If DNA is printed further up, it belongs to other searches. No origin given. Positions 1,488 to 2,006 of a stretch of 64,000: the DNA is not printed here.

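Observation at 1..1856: HprK-related kinase, PqqD-like chaperone and nucleotidyltransferase with a candidate substrate peptide encoded directly upstream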

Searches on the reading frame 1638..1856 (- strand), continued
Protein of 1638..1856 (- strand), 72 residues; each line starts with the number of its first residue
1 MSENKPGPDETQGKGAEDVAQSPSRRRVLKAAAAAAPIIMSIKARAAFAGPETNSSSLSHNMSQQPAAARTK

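Call 88: search_protein_representatives(alignment_id=A6)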
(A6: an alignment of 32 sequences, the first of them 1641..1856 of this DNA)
Query: 32 sequences, 186 profile positions. Proteins with E-value up to 0.001 (for the whole library): 3036; up to 1e-10: 1458; up to 1e-30: 214. The best 150 are listed.
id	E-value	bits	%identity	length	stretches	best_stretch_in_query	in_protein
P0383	8.4e-58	211.7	-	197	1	7-186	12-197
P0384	4.9e-57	209.2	-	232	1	11-185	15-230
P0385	9.7e-57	208.2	-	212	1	8-186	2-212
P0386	1.0e-55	204.9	-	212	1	7-185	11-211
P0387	1.6e-55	204.2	-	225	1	9-183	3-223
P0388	5.0e-55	202.7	-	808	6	71-165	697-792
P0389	7.9e-53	195.5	-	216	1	17-185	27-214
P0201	7.2e-52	192.4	-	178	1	13-185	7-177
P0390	1.0e-51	191.9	-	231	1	1-185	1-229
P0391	1.6e-51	191.2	-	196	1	15-186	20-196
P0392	2.0e-51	190.9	-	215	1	5-185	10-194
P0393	2.3e-50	187.4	-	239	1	6-185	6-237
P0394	5.7e-50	186.2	-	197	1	16-185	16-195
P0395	7.5e-50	185.8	-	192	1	7-186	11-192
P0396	1.7e-48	181.4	-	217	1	10-185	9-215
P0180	2.1e-34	135.4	-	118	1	1-97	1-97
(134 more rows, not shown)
